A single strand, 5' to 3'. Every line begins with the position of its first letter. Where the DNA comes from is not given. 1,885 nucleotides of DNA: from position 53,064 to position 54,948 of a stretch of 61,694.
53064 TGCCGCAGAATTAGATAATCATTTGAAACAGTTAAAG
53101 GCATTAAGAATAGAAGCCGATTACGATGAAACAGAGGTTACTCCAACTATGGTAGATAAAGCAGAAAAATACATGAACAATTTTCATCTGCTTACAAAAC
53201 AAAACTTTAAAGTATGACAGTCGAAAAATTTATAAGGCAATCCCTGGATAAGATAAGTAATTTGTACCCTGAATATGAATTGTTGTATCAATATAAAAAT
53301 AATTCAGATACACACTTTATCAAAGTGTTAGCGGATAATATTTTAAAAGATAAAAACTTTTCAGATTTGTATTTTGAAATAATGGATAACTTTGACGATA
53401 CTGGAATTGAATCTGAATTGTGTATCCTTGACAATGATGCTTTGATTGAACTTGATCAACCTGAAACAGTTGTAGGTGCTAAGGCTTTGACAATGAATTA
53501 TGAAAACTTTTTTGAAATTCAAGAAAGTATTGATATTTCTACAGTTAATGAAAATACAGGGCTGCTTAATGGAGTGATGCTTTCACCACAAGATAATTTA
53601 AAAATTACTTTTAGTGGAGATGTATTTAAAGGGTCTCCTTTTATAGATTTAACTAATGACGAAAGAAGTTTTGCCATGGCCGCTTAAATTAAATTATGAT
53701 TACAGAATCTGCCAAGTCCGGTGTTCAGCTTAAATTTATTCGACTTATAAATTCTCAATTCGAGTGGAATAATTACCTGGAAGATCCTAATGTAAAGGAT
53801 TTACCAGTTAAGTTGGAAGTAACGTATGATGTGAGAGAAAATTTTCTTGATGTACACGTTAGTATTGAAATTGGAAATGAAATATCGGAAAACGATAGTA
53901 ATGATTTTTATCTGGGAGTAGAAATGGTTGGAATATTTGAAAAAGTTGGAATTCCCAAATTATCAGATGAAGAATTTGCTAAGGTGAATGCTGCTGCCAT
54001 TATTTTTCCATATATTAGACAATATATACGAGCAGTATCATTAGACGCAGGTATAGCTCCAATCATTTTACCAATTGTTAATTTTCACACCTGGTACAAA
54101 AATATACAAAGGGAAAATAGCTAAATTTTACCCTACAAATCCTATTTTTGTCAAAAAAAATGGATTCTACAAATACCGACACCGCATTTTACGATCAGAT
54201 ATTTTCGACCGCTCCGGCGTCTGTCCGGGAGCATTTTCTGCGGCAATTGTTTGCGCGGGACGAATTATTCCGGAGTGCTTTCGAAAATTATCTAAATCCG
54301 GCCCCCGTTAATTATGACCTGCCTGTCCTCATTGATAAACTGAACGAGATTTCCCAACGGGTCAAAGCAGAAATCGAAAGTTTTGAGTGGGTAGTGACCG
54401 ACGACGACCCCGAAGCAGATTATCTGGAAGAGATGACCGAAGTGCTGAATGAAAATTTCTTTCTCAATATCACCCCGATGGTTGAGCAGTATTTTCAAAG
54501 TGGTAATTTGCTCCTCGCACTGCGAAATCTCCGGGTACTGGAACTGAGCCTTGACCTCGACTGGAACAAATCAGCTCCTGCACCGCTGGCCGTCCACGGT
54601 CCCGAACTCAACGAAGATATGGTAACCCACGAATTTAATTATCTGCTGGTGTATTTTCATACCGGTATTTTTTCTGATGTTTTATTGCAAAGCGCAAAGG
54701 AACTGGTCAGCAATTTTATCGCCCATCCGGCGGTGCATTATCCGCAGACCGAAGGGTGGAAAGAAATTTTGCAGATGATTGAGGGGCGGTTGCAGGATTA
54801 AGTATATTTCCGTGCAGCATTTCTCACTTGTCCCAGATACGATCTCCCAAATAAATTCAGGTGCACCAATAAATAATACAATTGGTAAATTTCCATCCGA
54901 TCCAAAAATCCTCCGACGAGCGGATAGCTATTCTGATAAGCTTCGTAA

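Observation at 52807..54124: Candidate tripartite toxin-antitoxin-chaperone (TAC) cassette: HEPN protein / unknown acidic protein / SecB-like chaperone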

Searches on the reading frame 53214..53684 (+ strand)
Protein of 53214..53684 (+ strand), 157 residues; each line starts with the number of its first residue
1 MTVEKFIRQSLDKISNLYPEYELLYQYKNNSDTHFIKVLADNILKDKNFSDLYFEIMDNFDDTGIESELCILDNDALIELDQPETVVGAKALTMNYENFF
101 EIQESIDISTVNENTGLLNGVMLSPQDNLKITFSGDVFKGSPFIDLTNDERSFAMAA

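Call 3: search_protein_families(library=pfam, proteins=[window:53214-53684:+], max_evalue=1)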
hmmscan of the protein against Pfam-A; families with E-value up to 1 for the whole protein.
window:53214-53684:+ (157 aa): 1 family
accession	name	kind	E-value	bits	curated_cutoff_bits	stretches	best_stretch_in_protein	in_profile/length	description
PF20284.3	CTD8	-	0.051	14.2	27.6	1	8-65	51-110/127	C-terminal domain 8 of the ABC-three component (ABC-3C) systems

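Call 4: search_protein_families(library=padloc, proteins=[window:53214-53684:+], max_evalue=1)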
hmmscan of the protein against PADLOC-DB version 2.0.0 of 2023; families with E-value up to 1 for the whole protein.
window:53214-53684:+ (157 aa): 0 families

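Call 5: search_protein_families(library=ncbifam, proteins=[window:53214-53684:+], max_evalue=1)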
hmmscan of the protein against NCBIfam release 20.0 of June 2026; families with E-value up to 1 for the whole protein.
window:53214-53684:+ (157 aa): 0 families

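Call 10: find_homologous_proteins(query=window:53214-53684:+, max_evalue=0.001)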
Query window:53214-53684:+ (157 aa): 5 proteins with E <= 0.001 among 16 candidates.
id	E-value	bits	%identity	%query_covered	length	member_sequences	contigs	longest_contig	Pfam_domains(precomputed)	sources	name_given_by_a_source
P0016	6.8e-96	336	100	100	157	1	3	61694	-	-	-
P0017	2.2e-75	270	78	100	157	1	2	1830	-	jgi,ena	-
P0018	1.2e-62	228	65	100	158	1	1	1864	-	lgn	-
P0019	1.2e-58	215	65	100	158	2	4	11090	-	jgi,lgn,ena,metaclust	metaclust:\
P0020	1.8e-57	211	63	100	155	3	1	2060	-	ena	-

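Call 46: predict_structure(alignment_id=A2)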
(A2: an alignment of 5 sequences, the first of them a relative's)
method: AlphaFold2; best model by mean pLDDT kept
length: 157 residues; sequences in the alignment: 5
mean_pLDDT: 49.2   pTM: 0.49
mean pLDDT of the five models: 49.2, 44.9, 44.6, 41.5, 38.8
residues with pLDDT >= 90: 0; 70-90: 33; 50-70: 39; < 50: 85
segments of 3 or more residues with pLDDT < 50: 29-31, 76-157
pLDDT, mean of each block of 10 residues (from residue 1): 73 74 56 60 66 76 73 48 27 27 33 33 32 36 38 28
secondary structure, 60 per line:
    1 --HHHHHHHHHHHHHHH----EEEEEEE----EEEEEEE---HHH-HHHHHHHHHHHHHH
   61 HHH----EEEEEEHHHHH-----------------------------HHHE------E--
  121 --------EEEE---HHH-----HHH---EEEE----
elements in order: H3-17 E22-28 E33-39 H47-63 E68-73 H74-78 E129-132 E150-153

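Call 53: fold_search(model_id=the predicted structure, library=pdb)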
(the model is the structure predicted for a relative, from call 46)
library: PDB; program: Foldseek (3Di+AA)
matches with E <= 10: 633; with E <= 0.001: 0
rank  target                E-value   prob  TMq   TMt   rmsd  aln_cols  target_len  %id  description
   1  3gku_A                1.4e-02  1.00  0.35  0.28   3.7        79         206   11  Crystal structure of a probable RNA-binding protein from Clostridium symbiosum ATCC 14940 (released 2009-03-31)
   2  6m6w_A                4.0e-02  0.89  0.27  0.34   4.1        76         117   22  Crystal structure the toxin-antitoxin MntA-HpeT mutant-Y104A (released 2020-09-30)
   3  3gku_B                5.2e-02  0.98  0.34  0.29   3.9        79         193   13  Crystal structure of a probable RNA-binding protein from Clostridium symbiosum ATCC 14940 (released 2009-03-31)
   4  4pug_B                1.7e-01  0.85  0.31  0.51   4.3        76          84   13  BolA1 from Arabidopsis thaliana (released 2014-07-23)
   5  3gku_C                1.9e-01  0.92  0.39  0.44   3.7        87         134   13  Crystal structure of a probable RNA-binding protein from Clostridium symbiosum ATCC 14940 (released 2009-03-31)
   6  4tps_D                1.9e-01  0.38  0.25  0.37   4.8        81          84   15  Sporulation Inhibitor of DNA Replication, SirA, in complex with Domain I of DnaA (released 2014-07-30)
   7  4pui_A                2.0e-01  0.66  0.30  0.46   5.1        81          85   14  BolA domain of SufE1 from Arabidopsis thaliana (released 2014-07-23)
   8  8cnz_D                2.1e-01  0.69  0.28  0.18   3.5        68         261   19  mmLarE-[4Fe-4S] phased by Fe-SAD (released 2024-01-31)
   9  2rrl_MODEL_1_A        2.1e-01  0.21  0.25  0.24   8.1       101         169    5  Solution structure of the C-terminal domain of the FliK (released 2011-05-18)
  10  8p2f_d                2.3e-01  0.77  0.30  0.24   4.1        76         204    9  Staphylococcus aureus 70S ribosome with elongation factor G locked with fusidic acid cyclopentane in post-translocatio (released 2024-05-01)
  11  8a3v_D                2.3e-01  0.38  0.28  0.30  13.4       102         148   10  Crystal structure of the Vibrio cholerae replicative helicase (VcDnaB) in complex with its loader protein (VcDciA) (released 2023-02-15)
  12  8cnz_F                2.4e-01  0.66  0.29  0.19   3.5        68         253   19  mmLarE-[4Fe-4S] phased by Fe-SAD (released 2024-01-31)
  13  8y9b_A                2.6e-01  0.69  0.28  0.57   3.8        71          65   18  TcdB1 in complex with mini-binder (released 2024-08-28)
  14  9a74_B                2.8e-01  0.35  0.27  0.13  11.7        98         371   14  Integrative model of YKUJ-NUSA by crosslinking MS and deep learning (released 2024-09-18)
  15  8cdu_E                3.0e-01  0.57  0.29  0.23   4.2        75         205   12  Rnase R bound to a 30S degradation intermediate (main state) (released 2023-12-20)
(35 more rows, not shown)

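Call 54: search_protein_representatives(alignment_id=A2)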
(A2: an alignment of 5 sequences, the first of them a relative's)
Query: 5 sequences, 157 profile positions. Proteins with E-value up to 0.001 (for the whole library): 135; up to 1e-10: 25; up to 1e-30: 1. The best 135 are listed.
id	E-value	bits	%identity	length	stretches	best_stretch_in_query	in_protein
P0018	2.3e-88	310.1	-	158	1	1-157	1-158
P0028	2.6e-20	89.0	-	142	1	1-106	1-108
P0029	4.9e-20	88.1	-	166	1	1-157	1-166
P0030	1.6e-19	86.4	-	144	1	1-105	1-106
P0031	3.9e-18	81.9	-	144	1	1-111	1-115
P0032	6.3e-18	81.2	-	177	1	4-91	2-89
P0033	2.3e-17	79.4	-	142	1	1-109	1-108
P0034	3.2e-17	79.0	-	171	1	1-99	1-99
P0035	8.0e-17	77.7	-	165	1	1-98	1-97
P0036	1.5e-16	76.8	-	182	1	1-134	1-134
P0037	2.9e-15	72.6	-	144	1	4-108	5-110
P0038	8.2e-15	71.1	-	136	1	1-104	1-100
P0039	7.7e-14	68.0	-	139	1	1-110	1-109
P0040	2.8e-13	66.1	-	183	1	1-138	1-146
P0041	3.1e-13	66.0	-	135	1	2-91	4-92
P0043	1.0e-12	64.3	-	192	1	1-112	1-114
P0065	8.9e-09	51.5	-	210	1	1-110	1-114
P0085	4.3e-07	46.0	-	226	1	1-91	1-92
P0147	3.4e-04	36.6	-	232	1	2-89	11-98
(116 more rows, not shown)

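Call 57: find_encoding_contigs(protein=P0065, flank=4000, max_places=2)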
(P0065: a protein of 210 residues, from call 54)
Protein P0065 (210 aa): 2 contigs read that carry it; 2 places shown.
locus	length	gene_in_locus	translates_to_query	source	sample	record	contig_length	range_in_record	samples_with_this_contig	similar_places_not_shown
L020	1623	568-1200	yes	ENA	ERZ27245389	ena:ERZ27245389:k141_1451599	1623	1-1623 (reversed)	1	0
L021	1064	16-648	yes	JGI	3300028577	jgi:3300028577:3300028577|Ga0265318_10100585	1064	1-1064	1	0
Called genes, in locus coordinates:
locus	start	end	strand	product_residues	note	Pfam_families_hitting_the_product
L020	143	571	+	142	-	-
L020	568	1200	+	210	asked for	-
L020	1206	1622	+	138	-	PF02556:SecB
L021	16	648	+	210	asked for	-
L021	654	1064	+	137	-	?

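Call 65: find_encoding_contigs(protein=P0085, flank=5000, max_places=2)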
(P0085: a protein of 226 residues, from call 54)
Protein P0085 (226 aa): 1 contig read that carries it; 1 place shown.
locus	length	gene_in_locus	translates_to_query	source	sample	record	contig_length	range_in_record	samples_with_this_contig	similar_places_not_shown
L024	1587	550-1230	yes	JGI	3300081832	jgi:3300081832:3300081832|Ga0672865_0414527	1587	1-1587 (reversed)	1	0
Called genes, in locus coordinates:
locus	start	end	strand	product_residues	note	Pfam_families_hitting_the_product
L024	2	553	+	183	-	?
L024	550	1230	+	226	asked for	-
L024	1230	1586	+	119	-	?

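Call 66: find_encoding_contigs(protein=P0147, flank=5000, max_places=2)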
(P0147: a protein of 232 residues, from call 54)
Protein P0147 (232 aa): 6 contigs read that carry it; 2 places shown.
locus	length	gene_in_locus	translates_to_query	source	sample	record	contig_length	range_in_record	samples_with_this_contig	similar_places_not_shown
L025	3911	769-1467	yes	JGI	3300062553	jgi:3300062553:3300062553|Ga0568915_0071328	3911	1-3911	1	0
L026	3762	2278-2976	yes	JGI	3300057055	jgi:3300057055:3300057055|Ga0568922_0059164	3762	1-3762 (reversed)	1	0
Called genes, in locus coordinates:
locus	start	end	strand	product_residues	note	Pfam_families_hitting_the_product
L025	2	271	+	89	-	?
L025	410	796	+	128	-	-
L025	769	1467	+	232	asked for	-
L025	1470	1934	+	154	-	PF02556:SecB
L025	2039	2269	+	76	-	PF01037:AsnC_trans_reg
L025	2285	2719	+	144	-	PF00072:Response_reg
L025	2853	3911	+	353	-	?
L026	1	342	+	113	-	?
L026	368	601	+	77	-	-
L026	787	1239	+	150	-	-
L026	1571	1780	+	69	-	-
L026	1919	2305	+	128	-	-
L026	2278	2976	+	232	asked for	-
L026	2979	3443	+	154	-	PF02556:SecB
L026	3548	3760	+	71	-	?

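Call 67: find_encoding_contigs(protein=P0043, flank=5000, max_places=2)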
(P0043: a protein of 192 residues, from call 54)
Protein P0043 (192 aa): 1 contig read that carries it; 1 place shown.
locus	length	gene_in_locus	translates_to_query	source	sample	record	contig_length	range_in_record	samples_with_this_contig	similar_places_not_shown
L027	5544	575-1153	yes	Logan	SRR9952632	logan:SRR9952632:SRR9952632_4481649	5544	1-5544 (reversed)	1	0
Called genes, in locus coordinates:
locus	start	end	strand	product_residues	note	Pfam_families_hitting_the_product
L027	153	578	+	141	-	-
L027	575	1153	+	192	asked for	-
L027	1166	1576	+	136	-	PF02556:SecB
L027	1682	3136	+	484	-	PF00069:Pkinase, PF07714:PK_Tyr_Ser-Thr (weak)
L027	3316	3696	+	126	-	PF04397:LytTR (weak)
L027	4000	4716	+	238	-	-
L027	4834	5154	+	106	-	PF02635:DsrE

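Call 94: search_protein_families(library=phrogs, proteins=[window:53214-53684:+], max_evalue=0.01)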
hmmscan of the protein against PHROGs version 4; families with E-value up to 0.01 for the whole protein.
window:53214-53684:+ (157 aa): 0 families

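Call 96: search_protein_families(library=padloc, proteins=[L027:1166-1573:+, L025:1470-1931:+], max_evalue=0.01)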
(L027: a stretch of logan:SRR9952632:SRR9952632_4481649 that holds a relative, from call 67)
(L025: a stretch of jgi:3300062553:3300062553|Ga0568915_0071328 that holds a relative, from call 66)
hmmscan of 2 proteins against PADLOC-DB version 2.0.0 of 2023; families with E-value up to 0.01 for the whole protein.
L027:1166-1573:+ (136 aa): 2 families
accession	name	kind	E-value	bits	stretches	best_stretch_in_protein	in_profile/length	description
PDLC04071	PD-T4-9_C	-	7.1e-14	50.2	1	56-134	45-125/130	-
PDLC04072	PD-T4-9_C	-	1.1e-12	46.3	1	51-136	44-130/135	-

L025:1470-1931:+ (154 aa): 2 families
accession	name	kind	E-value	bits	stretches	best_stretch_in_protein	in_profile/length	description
PDLC04071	PD-T4-9_C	-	1e-12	46.5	1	51-135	39-125/130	-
PDLC04072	PD-T4-9_C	-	3.3e-12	44.7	1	30-135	24-128/135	-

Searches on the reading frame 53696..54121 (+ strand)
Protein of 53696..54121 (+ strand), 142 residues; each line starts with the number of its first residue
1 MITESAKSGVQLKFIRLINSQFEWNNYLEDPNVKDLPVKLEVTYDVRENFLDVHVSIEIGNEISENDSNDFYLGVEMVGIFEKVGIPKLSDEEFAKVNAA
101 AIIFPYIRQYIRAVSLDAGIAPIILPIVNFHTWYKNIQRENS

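Call 3: search_protein_families(library=pfam, proteins=[window:53696-54121:+], max_evalue=1)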
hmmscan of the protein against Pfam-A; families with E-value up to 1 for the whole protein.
window:53696-54121:+ (142 aa): 1 family
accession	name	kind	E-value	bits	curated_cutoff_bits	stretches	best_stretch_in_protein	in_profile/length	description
PF02556.19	SecB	-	1.8e-13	51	26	1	38-139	41-139/141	Preprotein translocase subunit SecB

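Call 4: search_protein_families(library=padloc, proteins=[window:53696-54121:+], max_evalue=1)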
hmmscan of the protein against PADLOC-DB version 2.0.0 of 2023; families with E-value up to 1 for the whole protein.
window:53696-54121:+ (142 aa): 2 families
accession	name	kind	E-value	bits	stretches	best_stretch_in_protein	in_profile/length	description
PDLC04072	PD-T4-9_C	-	8.1e-16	56.4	1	29-138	21-129/135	-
PDLC04071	PD-T4-9_C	-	4.8e-14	50.8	1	56-138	42-126/130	-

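Call 5: search_protein_families(library=ncbifam, proteins=[window:53696-54121:+], max_evalue=1)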
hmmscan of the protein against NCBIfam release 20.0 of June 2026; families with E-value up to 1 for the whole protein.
window:53696-54121:+ (142 aa): 8 families
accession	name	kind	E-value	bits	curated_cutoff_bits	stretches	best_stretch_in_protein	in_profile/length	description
NF004392.0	PRK05751.1-3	equivalog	2.1e-12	47.1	143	1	36-139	47-148/160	protein-export chaperone SecB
TIGR00809.1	secB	equivalog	3.2e-11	43.4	102.8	1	36-138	38-137/140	protein-export chaperone SecB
NF004394.0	PRK05751.1-5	equivalog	7.9e-11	42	181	1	37-140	40-142/156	protein-export chaperone SecB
NF004391.0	PRK05751.1-2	equivalog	2.1e-07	30.8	223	1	36-139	53-155/171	protein-export chaperone SecB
NF004393.0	PRK05751.1-4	equivalog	2.5e-07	30.4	180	1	44-139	55-148/165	protein-export chaperone SecB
NF009590.0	PRK13031.1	equivalog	0.0027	18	244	1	37-140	41-142/149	preprotein translocase subunit SecB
NF004390.0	PRK05751.1-1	equivalog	0.012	15.4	277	1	42-137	51-140/155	protein-export chaperone SecB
NF041488.1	caps_synth_Cps4B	equivalog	0.14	11.7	400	1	48-137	57-147/243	capsular polysaccharide biosynthesis protein Cps4B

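Call 35: search_solved_structures(query=window:53696-54121:+, max_evalue=1, show_alignments=2)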
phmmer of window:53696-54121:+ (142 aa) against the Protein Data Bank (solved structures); distinct sequences matched with E-value up to 1: 5.
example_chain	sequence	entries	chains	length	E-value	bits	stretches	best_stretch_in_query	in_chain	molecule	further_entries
1qyn_A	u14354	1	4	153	0.18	14.7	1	42-138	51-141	Protein-export protein secB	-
5jtl_A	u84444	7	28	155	0.19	14.6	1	42-138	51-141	Protein-export protein SecB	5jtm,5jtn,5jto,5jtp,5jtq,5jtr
2wjd_A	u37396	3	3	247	0.38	13.6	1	46-137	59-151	TYROSINE-PROTEIN PHOSPHATASE CPSB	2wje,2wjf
3qy8_A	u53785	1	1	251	0.4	13.6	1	46-137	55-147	Tyrosine-protein phosphatase CpsB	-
1fx3_A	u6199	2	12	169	0.52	13.2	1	43-134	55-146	PROTEIN-EXPORT PROTEIN SECB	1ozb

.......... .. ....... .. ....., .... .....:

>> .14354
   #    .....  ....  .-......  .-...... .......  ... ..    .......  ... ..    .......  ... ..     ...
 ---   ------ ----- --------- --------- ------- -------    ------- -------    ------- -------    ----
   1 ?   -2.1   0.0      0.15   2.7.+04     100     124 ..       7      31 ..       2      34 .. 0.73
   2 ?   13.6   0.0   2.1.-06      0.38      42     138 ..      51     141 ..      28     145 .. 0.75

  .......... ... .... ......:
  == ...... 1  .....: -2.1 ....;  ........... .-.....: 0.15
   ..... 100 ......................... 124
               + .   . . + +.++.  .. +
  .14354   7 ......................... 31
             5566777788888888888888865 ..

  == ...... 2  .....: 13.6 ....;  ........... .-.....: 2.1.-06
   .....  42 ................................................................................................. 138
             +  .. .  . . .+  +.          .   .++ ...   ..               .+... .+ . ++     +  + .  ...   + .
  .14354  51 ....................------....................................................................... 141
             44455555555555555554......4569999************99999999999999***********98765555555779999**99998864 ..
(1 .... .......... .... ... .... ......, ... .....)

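Call 48: find_homologous_proteins(query=window:53696-54121:+, max_evalue=0.001)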
Query window:53696-54121:+ (142 aa): 7 proteins with E <= 0.001 among 15 candidates.
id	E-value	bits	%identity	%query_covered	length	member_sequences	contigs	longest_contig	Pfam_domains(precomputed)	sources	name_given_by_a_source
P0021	1.6e-87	308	100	100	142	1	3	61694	PF02556.20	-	-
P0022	1.1e-66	241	79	99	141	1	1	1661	PF02556.20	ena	-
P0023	3.4e-65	236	77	99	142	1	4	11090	PF02556.20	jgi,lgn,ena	-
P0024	1.3e-64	234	73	100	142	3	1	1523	PF02556.20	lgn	-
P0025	2.4e-62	226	72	100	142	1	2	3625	PF02556.20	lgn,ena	-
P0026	1.2e-54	202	66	100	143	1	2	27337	PF02556.20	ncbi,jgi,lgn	-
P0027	5.1e-48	180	62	99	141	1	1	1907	PF02556.20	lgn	-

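Call 93: search_dna_similar(query=window:53696-54121:+, collection=plasmids, mode=protein, max_evalue=0.001, max_rows=15)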
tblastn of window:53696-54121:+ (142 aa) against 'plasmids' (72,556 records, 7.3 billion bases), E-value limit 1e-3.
Records with a match: 1; places in all: 1; records where one place covers at least 80% of the query: 0.
Best place of each record, by identity: <60% 1.
By first word of the organism name: Candidatus 1.
By predicted mobility (MOB-suite, as given by PLSDB): non-mobilizable 1.
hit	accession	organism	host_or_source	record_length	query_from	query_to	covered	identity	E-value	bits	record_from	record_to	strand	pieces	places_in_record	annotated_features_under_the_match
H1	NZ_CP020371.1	Candidatus Thiodictyon syntrophicum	meromictic lake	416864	44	132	63%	33.3%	3e-7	55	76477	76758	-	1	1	protein-export chaperone SecB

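Call 94: search_protein_families(library=phrogs, proteins=[window:53696-54121:+], max_evalue=0.01)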
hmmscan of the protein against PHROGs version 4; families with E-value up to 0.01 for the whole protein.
window:53696-54121:+ (142 aa): 2 families
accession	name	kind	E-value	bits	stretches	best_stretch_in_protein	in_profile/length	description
phrog_21664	-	unknown function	4.7e-09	37.7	1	34-136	27-128/132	-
phrog_10298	-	unknown function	1.6e-05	26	1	90-132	83-125/134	-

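Call 95: get_annotated_region(hit=H1, flank=2500)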
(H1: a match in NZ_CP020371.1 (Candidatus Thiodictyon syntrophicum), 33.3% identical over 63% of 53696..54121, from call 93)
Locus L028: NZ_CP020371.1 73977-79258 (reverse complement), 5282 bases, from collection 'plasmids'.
description: Candidatus Thiodictyon syntrophicum strain Cad16T plasmid pTs417, complete sequence
organism: Candidatus Thiodictyon syntrophicum (NCBI taxid 1166950)
taxonomy: Bacteria; Pseudomonadota; Gammaproteobacteria; Chromatiales; Chromatiaceae; Thiodictyon; Candidatus Thiodictyon syntrophicum
host: -; source: meromictic lake; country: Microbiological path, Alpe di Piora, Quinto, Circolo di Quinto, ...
typing (MOB-suite, as given by PLSDB): non-mobilizable
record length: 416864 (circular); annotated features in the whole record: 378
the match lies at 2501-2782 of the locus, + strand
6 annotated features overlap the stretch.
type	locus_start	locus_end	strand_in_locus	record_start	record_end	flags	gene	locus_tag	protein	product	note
CDS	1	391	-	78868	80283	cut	-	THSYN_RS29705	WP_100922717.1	form I ribulose bisphosphate carboxylase large subunit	-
CDS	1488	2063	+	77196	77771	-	-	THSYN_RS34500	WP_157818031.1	hypothetical protein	-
CDS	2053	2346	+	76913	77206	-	-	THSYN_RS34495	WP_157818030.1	hypothetical protein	-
CDS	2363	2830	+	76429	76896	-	-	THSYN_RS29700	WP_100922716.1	protein-export chaperone SecB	GO:0051262 - protein tetramerization [Evidence IEA]; GO:0015031 - protein transport [Evidence IEA]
CDS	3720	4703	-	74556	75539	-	-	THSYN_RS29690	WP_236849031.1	PDDEXK nuclease domain-containing protein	-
CDS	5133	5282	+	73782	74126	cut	ihfA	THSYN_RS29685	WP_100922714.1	integration host factor subunit alpha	GO:0006310 - DNA recombination [Evidence IEA]; GO:0075713 - establishment of integrated proviral latency [Evidence ...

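Call 96: search_protein_families(library=padloc, proteins=[L028:1488-2060:+, L028:2053-2343:+, L028:2363-2827:+], max_evalue=0.01)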
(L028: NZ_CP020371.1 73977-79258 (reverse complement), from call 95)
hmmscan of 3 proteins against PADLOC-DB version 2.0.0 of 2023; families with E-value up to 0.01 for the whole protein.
L028:1488-2060:+ (191 aa): 1 family
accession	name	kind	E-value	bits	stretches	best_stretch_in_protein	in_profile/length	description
PDLC02428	PprPIWI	-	0.0094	12.7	0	65-146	69-139/666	-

L028:2053-2343:+ (97 aa): 0 families

L028:2363-2827:+ (155 aa): 3 families
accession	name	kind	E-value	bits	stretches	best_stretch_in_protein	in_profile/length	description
PDLC04072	PD-T4-9_C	-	1.7e-12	45.7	1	25-140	17-123/135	-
PDLC04071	PD-T4-9_C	-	5.2e-08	31.2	1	74-139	54-119/130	-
PDLC04763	PDC-M64C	-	0.004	15.6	1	14-82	10-77/146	-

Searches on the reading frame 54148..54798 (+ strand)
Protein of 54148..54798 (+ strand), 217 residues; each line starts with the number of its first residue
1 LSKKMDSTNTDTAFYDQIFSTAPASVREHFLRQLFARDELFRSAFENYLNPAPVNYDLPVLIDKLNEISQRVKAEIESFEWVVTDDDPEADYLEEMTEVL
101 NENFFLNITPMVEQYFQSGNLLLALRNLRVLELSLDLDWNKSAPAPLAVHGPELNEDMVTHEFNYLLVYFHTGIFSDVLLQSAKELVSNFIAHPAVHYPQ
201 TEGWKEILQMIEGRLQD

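Call 3: search_protein_families(library=pfam, proteins=[window:54148-54798:+], max_evalue=1)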
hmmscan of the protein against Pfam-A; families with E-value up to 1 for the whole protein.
window:54148-54798:+ (217 aa): 1 family
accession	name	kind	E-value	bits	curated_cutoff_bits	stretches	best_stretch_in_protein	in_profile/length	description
PF18127.6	NAMPT_N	-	0.052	14.3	25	1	157-215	38-94/98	Nicotinamide phosphoribosyltransferase, N-terminal domain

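Call 4: search_protein_families(library=padloc, proteins=[window:54148-54798:+], max_evalue=1)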
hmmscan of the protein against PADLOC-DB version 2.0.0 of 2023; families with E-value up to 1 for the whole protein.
window:54148-54798:+ (217 aa): 0 families

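Call 5: search_protein_families(library=ncbifam, proteins=[window:54148-54798:+], max_evalue=1)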
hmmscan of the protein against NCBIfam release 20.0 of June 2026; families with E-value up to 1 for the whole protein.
window:54148-54798:+ (217 aa): 1 family
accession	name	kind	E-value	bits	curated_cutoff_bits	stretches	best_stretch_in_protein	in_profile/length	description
NF004558.0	PRK05899.2-4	equivalog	0.047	12.1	788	1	22-102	279-359/651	transketolase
